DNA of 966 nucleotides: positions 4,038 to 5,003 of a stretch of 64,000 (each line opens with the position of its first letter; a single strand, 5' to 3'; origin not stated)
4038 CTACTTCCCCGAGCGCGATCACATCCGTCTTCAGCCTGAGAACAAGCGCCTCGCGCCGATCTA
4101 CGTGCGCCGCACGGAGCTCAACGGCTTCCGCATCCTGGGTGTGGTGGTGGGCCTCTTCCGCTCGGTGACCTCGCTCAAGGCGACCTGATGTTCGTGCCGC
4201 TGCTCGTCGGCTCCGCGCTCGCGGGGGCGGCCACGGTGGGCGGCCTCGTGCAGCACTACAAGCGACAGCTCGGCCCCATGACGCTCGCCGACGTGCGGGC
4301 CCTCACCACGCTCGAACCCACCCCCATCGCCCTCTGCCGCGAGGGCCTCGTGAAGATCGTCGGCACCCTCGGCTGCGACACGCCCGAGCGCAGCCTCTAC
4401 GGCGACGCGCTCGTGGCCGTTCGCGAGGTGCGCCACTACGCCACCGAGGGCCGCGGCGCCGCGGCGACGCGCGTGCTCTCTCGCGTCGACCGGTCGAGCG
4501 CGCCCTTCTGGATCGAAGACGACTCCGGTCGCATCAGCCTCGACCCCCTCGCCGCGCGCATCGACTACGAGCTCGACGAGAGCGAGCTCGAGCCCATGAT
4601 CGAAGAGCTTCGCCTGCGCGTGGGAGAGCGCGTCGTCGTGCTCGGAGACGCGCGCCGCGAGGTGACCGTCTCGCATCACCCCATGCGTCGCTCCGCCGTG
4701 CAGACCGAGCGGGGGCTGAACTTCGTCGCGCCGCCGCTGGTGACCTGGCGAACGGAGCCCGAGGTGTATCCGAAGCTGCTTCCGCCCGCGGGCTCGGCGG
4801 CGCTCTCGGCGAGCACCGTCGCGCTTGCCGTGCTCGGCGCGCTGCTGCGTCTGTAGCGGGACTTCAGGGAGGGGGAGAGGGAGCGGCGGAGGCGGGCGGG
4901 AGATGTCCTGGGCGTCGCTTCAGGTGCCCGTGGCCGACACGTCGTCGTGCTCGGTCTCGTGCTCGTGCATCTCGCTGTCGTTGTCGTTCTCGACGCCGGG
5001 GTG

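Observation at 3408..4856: lexA is translationally coupled to a two-TM membrane protein, a candidate SOS-controlled division inhibitor, behind a candidate LexA box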

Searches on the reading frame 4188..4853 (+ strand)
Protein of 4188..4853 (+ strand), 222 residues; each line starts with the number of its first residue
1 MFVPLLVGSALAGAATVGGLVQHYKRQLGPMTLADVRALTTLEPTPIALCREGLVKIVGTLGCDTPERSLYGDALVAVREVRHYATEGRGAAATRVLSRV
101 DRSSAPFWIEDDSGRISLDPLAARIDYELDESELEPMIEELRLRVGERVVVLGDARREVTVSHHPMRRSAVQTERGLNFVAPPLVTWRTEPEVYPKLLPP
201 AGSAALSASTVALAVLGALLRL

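Call 3: search_protein_families(library=pfam, proteins=[window:4188-4853:+], max_evalue=1)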
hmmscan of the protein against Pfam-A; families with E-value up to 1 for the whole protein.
window:4188-4853:+ (222 aa): 1 family
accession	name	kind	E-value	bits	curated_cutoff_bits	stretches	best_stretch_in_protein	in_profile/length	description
PF12483.13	GIDE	-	0.075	12.9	23.6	0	102-128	26-54/160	E3 Ubiquitin ligase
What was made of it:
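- Closest known: BAM/GIDE domain. Different: The window protein scores 12.9 bits against a cut-off of 23.6, so it is a sister or outlier family and not a Pfam member (call 3).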

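Call 4: search_protein_families(library=ncbifam, proteins=[window:4188-4853:+], max_evalue=1)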
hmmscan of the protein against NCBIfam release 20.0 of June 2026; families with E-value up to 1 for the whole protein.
window:4188-4853:+ (222 aa): 0 families

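Call 6: find_homologous_proteins(query=window:4188-4853:+, max_evalue=0.001)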
Query window:4188-4853:+ (222 aa): 51 proteins with E <= 0.001 among 8000 candidates.
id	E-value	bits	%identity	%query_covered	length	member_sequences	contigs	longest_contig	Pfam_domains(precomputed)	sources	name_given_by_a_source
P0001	1.2e-135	468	98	100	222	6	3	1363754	-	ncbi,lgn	-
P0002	6.7e-123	426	89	100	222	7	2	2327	-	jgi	jgi:hypothetical protein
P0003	4.8e-118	410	87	100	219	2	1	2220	-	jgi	jgi:hypothetical protein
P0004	1.4e-113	396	82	100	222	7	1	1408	-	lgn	-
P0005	1.7e-113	396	83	100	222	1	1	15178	-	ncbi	-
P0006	8.7e-101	354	73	100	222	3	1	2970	-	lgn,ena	-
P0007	6.1e-97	341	72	100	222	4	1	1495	-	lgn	-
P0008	1.1e-95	337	71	100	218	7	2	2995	-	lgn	-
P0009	1.7e-95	337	71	100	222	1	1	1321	-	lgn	-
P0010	1.7e-94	333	72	100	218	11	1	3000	-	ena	-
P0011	1.6e-91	324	66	100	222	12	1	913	-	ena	-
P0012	5.7e-91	322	69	100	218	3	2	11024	-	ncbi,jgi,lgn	jgi:hypothetical protein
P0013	6.1e-89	315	65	100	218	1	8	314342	-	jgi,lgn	jgi:hypothetical protein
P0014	2.5e-85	304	62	100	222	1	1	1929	-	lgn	-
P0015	1.4e-83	298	63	100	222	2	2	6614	-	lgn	-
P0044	6.0e-60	221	50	100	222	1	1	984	PF12483.14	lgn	-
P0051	4.8e-53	198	47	94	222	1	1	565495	-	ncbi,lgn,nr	ncbi:MAG: hypothetical protein Q8Q09_15410 [Deltaproteobacteria bacterium]|nr:hypothetical protein [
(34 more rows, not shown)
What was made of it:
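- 4188..4856 (+): ORF2, 222 aa, two-TM BAM/GIDE-like protein. 51 homologues, nearly all 218-223 aa (call 6).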

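Call 8: find_related_loci(query=A1, collection=genome_contigs, flank=4000)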
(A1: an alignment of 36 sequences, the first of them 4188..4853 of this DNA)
Query A1 (222 aa) in genome_contigs; peptide patterns used: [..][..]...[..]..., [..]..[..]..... (x = any residue, [..] = any of these).
36 stretches matched a pattern; 25 encode a relative of the query (tblastn E <= 1e-3); 25 distinct loci.
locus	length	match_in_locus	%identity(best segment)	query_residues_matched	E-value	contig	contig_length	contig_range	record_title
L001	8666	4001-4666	98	1-222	2e-141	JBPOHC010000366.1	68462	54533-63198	MAG: Myxococcota bacterium isolate MAG_1 c_000000107135, whole genome shotgun sequence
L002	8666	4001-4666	83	1-222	4e-120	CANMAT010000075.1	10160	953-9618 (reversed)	MAG: Deltaproteobacteria bacterium isolate ZE-Jul18-30 genome assembly, contig: ZE-Jul18-C7313, whole genome shotgun seq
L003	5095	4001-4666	81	1-222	2e-117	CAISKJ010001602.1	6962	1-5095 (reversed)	MAG: uncultured delta proteobacterium isolate KT_bin-2017 genome assembly, contig: bin-2017:1602/1849, whole genome shot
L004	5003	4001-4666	83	1-222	2e-111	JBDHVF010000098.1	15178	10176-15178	MAG: Polyangiales bacterium isolate AS-MESO-3CA.253 NODE_16960_length_15178_cov_4.416794, whole genome shotgun sequence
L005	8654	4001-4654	73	1-222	4e-103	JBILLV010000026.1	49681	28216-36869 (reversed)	MAG: Polyangiales bacterium isolate ME2017-08-08_3300044911_group7_bin125 Rohwer_bin1484_scaffold_455_c1, whole genome s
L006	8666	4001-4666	72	1-222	3e-102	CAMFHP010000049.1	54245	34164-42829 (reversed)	MAG: uncultured Myxococcaceae bacterium isolate SRR9109402_bin.20_metaWRAP_v1.3_MAG genome assembly, contig: ERZ12289980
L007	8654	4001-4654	72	1-222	1e-95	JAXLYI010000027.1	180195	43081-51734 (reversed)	MAG: Polyangiales bacterium isolate STL-MYX9 C4.55.fa-27, whole genome shotgun sequence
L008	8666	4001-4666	62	1-222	2e-87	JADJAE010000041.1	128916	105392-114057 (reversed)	MAG: Deltaproteobacteria bacterium isolate AalW_18-Q3-R10-53_BATAC.29 tig00026995-10-1297070, whole genome shotgun seque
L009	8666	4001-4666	62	1-222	2e-86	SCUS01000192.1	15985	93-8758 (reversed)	MAG: Myxococcaceae bacterium isolate GW715_bin.15 GW715_bin.15-132436, whole genome shotgun sequence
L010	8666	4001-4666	61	1-222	5e-86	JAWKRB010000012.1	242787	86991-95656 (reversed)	MAG: Polyangiales bacterium isolate ABC2.114 ABC2.114.fa-12, whole genome shotgun sequence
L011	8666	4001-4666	60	1-222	6e-85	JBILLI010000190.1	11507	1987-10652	MAG: Polyangiales bacterium isolate ME2017-07-27_3300044645_group7_bin3 Rohwer_bin1483_scaffold_5732_c1, whole genome sh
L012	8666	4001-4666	60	1-222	4e-84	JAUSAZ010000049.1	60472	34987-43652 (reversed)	MAG: Myxococcales bacterium isolate E6_metabat.bin.30 E6_k141_436005, whole genome shotgun sequence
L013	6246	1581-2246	59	1-222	1e-83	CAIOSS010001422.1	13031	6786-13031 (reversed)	MAG: uncultured delta proteobacterium isolate Loclat_bin-08890 genome assembly, contig: bin-08890:1422/1467, whole genom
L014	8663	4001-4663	59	1-221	3e-83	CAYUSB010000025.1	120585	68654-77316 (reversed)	MAG TPA_asm: uncultured Myxococcaceae bacterium isolate binchicken_co266_258 genome assembly, contig: NODE_362_length_12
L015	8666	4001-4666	57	1-222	1e-79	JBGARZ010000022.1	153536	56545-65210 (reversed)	MAG: Polyangiales bacterium isolate MAG_AAO_H10.19 AAOH10-19_opera_contig_553, whole genome shotgun sequence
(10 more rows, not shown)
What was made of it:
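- All carriers are uncultured MAGs (call 8).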

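Call 9: search_protein_families(library=pfam, alignment_id=A1, max_evalue=1)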
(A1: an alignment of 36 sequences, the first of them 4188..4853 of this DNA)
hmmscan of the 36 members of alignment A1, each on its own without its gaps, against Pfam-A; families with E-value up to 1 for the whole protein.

A. member 1, window:4188-4853:+ (222 aa): 1 family
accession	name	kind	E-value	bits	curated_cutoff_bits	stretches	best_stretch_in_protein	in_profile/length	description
PF12483.13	GIDE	-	0.075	12.9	23.6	0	102-128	26-54/160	E3 Ubiquitin ligase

B. families by the number of members that match (of 36 scanned): 11 families
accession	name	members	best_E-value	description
PF12483.13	GIDE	35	1.4e-05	E3 Ubiquitin ligase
PF23368.1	DUF7092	2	0.068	Domain of unknown function (DUF7092)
PF24042.1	DUF7351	1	0.021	Domain of unknown function (DUF7351)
PF14604.12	SH3_9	1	0.025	Variant SH3 domain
PF13567.11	DUF4131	1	0.025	Domain of unknown function (DUF4131)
PF01336.31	tRNA_anti-codon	1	0.16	OB-fold nucleic acid binding domain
PF20770.3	PAN2_N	1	0.2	PAN2 N-terminal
PF08383.16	Maf_N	1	0.25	Maf N-terminal region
PF12658.13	Ten1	1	0.26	Telomere capping, CST complex subunit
PF06613.17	KorB_C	1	0.26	KorB C-terminal beta-barrel domain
PF25612.1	DUF7940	1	0.57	Family of unknown function (DUF7940)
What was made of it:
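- On BAM/GIDE (PF12483): 35/36 family members hit below threshold, with a best E of 1.4e-5 (calls 3, 9).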

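Call 20: search_protein_families(library=padloc, proteins=[window:4188-4853:+], max_evalue=1)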
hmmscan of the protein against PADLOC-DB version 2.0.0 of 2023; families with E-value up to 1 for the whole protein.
window:4188-4853:+ (222 aa): 0 families

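Call 22: predict_structure(alignment_id=A1)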
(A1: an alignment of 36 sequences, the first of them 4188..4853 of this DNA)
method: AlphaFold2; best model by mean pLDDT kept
length: 222 residues; sequences in the alignment: 36
mean_pLDDT: 78.0   pTM: 0.70
mean pLDDT of the five models: 78.0, 77.0, 76.9, 76.8, 71.8
residues with pLDDT >= 90: 93; 70-90: 52; 50-70: 57; < 50: 20
segments of 3 or more residues with pLDDT < 50: 4-6, 172-174, 202-209
pLDDT, mean of each block of 10 residues (from residue 1): 49 55 75 88 92 94 93 91 89 88 94 93 90 72 94 84 59 69 88 58 48 58 49
secondary structure, 60 per line:
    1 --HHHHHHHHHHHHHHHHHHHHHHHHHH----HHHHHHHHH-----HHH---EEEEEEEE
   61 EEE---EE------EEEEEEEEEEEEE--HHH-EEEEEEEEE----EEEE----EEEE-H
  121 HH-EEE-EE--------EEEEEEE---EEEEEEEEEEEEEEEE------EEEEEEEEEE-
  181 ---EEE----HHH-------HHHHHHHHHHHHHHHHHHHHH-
elements in order: H3-28 H33-41 E53-63 E75-87 E94-102 E107-110 E115-118 E124-126 E138-144 E148-163 E170-179 E184-186 H201-221
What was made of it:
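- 4188..4856 (+): AlphaFold pLDDT is 78 overall and about 90 in the core (call 22).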

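Call 27: find_encoding_contigs(protein=P0001, flank=8000, max_places=2)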
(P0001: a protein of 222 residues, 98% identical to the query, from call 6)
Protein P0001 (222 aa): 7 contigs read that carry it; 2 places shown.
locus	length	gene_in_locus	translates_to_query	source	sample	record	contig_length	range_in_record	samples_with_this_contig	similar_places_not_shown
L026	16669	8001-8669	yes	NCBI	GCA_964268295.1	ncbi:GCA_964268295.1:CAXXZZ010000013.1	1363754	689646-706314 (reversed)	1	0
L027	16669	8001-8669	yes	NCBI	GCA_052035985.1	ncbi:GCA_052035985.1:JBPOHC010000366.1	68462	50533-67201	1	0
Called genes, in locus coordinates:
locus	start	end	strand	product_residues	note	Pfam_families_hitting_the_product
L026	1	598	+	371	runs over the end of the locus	PF01186:Lysyl_oxidase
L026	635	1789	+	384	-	PF00149:Metallophos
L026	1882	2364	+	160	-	-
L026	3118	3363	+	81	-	-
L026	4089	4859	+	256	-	-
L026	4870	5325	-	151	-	PF10825:DUF2752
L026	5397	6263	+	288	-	-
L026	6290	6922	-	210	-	PF03411:Peptidase_M74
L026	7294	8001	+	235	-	PF01726:LexA_DNA_bind, PF13463:HTH_27 (weak), PF00717:Peptidase_S24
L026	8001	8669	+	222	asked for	-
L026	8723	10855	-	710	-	PF08448:PAS_4, PF00158:Sigma54_activat, PF13191:AAA_16 (faint), PF14532:Sigma54_activ_2, PF25601:AAA_lid_14, PF02954:HTH_8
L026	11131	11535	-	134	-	-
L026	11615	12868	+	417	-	PF00009:GTP_EFTU, PF03144:GTP_EFTU_D2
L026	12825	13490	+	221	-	PF09106:WHD_2nd_SelB (faint), PF09107:WHD_3rd_SelB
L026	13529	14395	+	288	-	PF17827:PrmC_N, PF05175:MTS, PF06325:PrmA, PF13489:Methyltransf_23 (faint), PF08241:Methyltransf_11 (faint), PF08242:Methyltransf_12 (faint), PF13649:Methyltransf_25 (weak)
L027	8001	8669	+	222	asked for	-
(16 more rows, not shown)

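Call 28: find_encoding_contigs(protein=P0051, flank=8000, max_places=2)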
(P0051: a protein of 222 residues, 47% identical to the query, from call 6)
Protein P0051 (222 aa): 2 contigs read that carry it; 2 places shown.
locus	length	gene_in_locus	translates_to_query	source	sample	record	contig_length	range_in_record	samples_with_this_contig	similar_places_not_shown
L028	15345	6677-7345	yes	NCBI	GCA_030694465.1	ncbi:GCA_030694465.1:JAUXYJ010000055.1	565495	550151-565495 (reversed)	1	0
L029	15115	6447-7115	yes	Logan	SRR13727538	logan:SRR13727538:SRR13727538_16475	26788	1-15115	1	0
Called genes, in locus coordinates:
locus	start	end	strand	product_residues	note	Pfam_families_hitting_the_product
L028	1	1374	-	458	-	PF11617:Cu-binding_MopE (faint)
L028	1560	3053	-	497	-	PF00171:Aldedh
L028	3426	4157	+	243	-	-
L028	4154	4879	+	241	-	PF02592:Vut_1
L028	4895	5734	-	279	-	PF03411:Peptidase_M74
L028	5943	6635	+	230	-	PF01726:LexA_DNA_bind, PF00717:Peptidase_S24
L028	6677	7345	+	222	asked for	-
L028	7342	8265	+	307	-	-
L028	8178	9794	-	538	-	PF13367:PrsW-protease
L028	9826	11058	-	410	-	PF00069:Pkinase, PF07714:PK_Tyr_Ser-Thr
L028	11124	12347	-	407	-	PF07690:MFS_1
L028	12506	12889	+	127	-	PF04379:DUF525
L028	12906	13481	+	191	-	PF01327:Pep_deformylase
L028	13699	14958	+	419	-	PF00089:Trypsin, PF13365:Trypsin_2 (weak)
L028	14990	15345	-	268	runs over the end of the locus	PF01252:Peptidase_A8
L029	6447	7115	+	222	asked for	-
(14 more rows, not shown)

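Call 30: fold_search(model_id=the predicted structure, library=pdb)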
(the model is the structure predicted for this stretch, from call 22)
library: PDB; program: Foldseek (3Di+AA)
matches with E <= 10: 1082; with E <= 0.001: 0
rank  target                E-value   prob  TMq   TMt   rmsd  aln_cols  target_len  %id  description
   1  3tqy_A                3.6e-03  0.77  0.15  0.27  19.1       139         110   12  Structure of a single-stranded DNA-binding protein (ssb), from Coxiella burnetii (released 2011-09-21)
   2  3tqy_B                4.8e-03  0.69  0.15  0.27  19.5       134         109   17  Structure of a single-stranded DNA-binding protein (ssb), from Coxiella burnetii (released 2011-09-21)
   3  7qhs_4                6.3e-03  0.66  0.19  0.09  15.1       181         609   13  S. cerevisiae CMGE nucleating origin DNA melting (released 2022-06-15)
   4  3tqy_C                6.3e-03  0.63  0.16  0.28  19.1       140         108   15  Structure of a single-stranded DNA-binding protein (ssb), from Coxiella burnetii (released 2011-09-21)
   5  1s3o_A                6.3e-03  0.60  0.15  0.27  20.5       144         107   12  Human mitochondrial single strand DNA binding protein (hmSSB) (released 2004-06-22)
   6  8b9d_4                7.1e-03  0.63  0.20  0.08  16.3       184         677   12  Human replisome bound by Pol Alpha (released 2023-08-09)
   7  5yyu_A                7.1e-03  0.60  0.15  0.27  20.2       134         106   15  Crystal structure of Staphylococcus aureus single-stranded DNA-binding protein SsbB (released 2018-08-15)
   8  8b9a_4                7.9e-03  0.72  0.21  0.09  14.8       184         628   12  S. cerevisiae replisome + Ctf4, bound by pol alpha primase. Complex engaged with a fork DNA substrate containing a 60  (released 2023-08-09)
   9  8p5e_3                7.9e-03  0.54  0.19  0.08  14.4       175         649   11  S. cerevisiae nexus-sCMGE after DNA replication initiation (released 2024-05-29)
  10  3pgz_B                8.4e-03  0.60  0.16  0.27  18.9       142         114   15  Crystal structure of a single strand binding protein (SSB) from bartonella henselae (released 2010-12-22)
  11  6rup_A                8.9e-03  0.51  0.15  0.27  20.5       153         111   14  Human mitochondrial single-stranded DNA binding protein, SSBP1, at 2.1 A resolution - elucidated sequence (released 2019-10-09)
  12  3ulp_C                9.4e-03  0.63  0.16  0.27  19.1       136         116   16  Plasmodium falciparum SSB complex with ssDNA (released 2012-05-09)
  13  7qhs_5                9.9e-03  0.51  0.18  0.07  21.1       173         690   10  S. cerevisiae CMGE nucleating origin DNA melting (released 2022-06-15)
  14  9lxd_4                1.1e-02  0.69  0.21  0.08  13.4       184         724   10  Structure of DNA-free MCM SH at 3.2 Angstroms resolution (released 2026-02-18)
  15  8s0a_3                1.1e-02  0.33  0.14  0.06  19.6       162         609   12  H. sapiens MCM2-7 hexamer bound to double stranded DNA (released 2024-10-02)
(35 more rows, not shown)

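Call 36: search_protein_representatives(alignment_id=A1)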
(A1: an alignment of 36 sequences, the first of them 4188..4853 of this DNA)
Query: 36 sequences, 222 profile positions. Proteins with E-value up to 0.001 (for the whole library): 335; up to 1e-10: 31; up to 1e-30: 12. The best 150 are listed.
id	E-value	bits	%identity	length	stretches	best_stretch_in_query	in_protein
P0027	7.4e-110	381.7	-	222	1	1-222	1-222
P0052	5.3e-98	343.0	-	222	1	1-222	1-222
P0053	4.5e-88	310.5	-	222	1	1-221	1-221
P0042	7.7e-75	267.2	-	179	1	44-222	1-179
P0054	2.3e-59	216.6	-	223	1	1-218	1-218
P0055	2.9e-55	203.2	-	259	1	1-154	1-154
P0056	5.0e-44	166.4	-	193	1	5-138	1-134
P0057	1.1e-39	152.3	-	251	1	4-214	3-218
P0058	1.1e-38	148.9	-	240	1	20-208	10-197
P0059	5.9e-35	136.8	-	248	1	17-219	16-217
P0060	6.2e-34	133.4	-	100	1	1-100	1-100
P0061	5.5e-31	123.8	-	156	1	62-215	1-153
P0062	3.3e-30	121.3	-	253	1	15-214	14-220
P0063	1.3e-26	109.5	-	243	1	17-209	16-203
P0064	3.0e-25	105.1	-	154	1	151-222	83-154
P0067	3.2e-17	78.8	-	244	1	29-219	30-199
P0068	5.3e-16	74.8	-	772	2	2-160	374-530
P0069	1.2e-15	73.7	-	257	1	32-207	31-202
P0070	2.0e-15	73.0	-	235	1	12-205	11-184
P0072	1.1e-14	70.5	-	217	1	45-219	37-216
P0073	1.2e-13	67.1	-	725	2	22-163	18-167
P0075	4.8e-13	65.1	-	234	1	32-215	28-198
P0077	6.0e-12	61.6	-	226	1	42-160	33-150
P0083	2.9e-10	56.1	-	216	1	38-191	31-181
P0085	5.9e-10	55.0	-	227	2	34-155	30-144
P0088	1.3e-09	53.9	-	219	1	45-192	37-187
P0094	6.1e-09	51.7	-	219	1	48-194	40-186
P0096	1.2e-08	50.7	-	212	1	44-217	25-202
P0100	6.4e-08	48.4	-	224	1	45-219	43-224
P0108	1.8e-07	47.0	-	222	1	39-221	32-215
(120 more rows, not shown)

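Call 37: search_protein_families(library=pfam, proteins=[P0057, P0058, P0059, P0062, P0063, P0067, P0068, P0069, P0072, P0073], max_evalue=0.01)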
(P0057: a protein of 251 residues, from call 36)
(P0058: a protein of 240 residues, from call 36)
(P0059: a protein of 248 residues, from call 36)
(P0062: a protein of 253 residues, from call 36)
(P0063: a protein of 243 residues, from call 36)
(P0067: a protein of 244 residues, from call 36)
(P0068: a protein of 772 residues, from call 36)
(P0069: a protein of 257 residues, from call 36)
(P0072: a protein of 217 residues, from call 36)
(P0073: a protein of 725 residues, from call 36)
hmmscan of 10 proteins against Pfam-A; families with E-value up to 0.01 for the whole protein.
P0057 (251 aa): 1 family
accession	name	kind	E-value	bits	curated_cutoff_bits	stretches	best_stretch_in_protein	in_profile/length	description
PF12483.13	GIDE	-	0.0028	17.6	23.6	0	107-137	22-54/160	E3 Ubiquitin ligase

P0058 (240 aa): 1 family
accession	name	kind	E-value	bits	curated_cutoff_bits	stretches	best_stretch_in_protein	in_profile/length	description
PF12483.13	GIDE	-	0.00021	21.2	23.6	1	76-123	6-55/160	E3 Ubiquitin ligase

P0059 (248 aa): 1 family
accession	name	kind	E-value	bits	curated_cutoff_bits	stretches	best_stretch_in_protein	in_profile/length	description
PF12483.13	GIDE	-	0.0014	18.6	23.6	1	86-133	8-56/160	E3 Ubiquitin ligase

P0062 (253 aa): 0 families

P0063 (243 aa): 0 families

P0067 (244 aa): 1 family
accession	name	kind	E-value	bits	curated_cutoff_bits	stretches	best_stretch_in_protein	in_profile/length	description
PF12483.13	GIDE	-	0.00028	20.8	23.6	0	96-125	24-55/160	E3 Ubiquitin ligase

P0068 (772 aa): 3 families
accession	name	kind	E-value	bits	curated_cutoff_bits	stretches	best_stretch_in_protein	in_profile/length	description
PF04011.17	LemA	-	2.3e-28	99.3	26.2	1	627-768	1-140/149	LemA family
PF12483.13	GIDE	-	3.2e-09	36.9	23.6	1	511-572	90-150/160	E3 Ubiquitin ligase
PF01080.22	Presenilin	-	0.0041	16.4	34.3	1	189-254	42-107/408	Presenilin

P0069 (257 aa): 0 families

P0072 (217 aa): 1 family
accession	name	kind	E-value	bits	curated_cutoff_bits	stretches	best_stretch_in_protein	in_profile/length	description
PF12483.13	GIDE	-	0.004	17.1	23.6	1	89-122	21-56/160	E3 Ubiquitin ligase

P0073 (725 aa): 3 families
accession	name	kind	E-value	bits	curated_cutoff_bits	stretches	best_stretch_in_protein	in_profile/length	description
PF04011.17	LemA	-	1.3e-35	122.8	26.2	1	587-721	3-136/149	LemA family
PF12483.13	GIDE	-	7.3e-12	45.5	23.6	2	88-126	14-54/160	E3 Ubiquitin ligase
PF06160.17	EzrA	-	0.00061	18.6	39.6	1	623-704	151-232/557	Septation ring formation regulator, EzrA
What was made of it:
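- Distant relatives are fused to LemA membrane proteins (call 37).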

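Call 38: find_encoding_contigs(protein=P0057, flank=5000, max_places=3)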
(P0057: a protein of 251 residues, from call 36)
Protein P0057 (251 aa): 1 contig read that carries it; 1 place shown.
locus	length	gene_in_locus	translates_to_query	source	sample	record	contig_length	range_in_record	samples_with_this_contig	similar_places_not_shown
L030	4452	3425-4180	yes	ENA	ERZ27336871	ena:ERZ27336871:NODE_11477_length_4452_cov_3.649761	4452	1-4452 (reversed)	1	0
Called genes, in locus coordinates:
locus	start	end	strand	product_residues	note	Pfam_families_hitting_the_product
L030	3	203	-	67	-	?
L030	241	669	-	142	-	PF00472:RF-1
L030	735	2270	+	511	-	-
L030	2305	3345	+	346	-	-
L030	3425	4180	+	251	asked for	-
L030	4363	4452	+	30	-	?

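Call 39: find_encoding_contigs(protein=P0059, flank=5000, max_places=3)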
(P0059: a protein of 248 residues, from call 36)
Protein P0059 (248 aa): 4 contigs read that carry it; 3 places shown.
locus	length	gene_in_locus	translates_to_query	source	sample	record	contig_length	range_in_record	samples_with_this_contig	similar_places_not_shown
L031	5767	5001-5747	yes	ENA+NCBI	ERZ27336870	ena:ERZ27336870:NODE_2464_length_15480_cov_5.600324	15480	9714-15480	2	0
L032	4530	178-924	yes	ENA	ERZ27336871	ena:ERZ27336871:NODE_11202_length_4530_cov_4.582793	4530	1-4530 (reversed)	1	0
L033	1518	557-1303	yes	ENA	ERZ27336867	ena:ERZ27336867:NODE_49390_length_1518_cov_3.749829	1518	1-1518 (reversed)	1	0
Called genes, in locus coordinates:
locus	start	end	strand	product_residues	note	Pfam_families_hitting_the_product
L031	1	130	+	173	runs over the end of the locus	PF10604:Polyketide_cyc2, PF08327:AHSA1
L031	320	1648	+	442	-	PF04389:Peptidase_M28, PF01546:Peptidase_M20 (weak)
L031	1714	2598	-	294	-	-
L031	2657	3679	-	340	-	PF13229:Beta_helix (faint)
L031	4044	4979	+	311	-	PF01553:Acyltransferase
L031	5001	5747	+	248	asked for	-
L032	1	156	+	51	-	?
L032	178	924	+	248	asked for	-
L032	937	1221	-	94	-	-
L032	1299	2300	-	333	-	PF03060:NMO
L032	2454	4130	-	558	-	-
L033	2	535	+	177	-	?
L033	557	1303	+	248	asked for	-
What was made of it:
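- The nearest outgroup relatives, P0057 and P0059, are not next to lexA (calls 38, 39). The lexA link is specific to this subfamily (calls 38, 39). Outgroup relatives live in unrelated contexts (calls 38, 39).
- Tried and rejected: There is none, so the link is specific to this subfamily (calls 38, 39).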

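Call 69: search_solved_structures(query=A1, max_evalue=1)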
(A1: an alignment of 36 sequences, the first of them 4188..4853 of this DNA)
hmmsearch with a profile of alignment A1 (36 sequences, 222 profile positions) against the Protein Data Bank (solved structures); distinct sequences matched with E-value up to 1: 0.
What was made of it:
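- Tried and rejected: A PDB sequence search with the family profile gave no hit (call 69).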
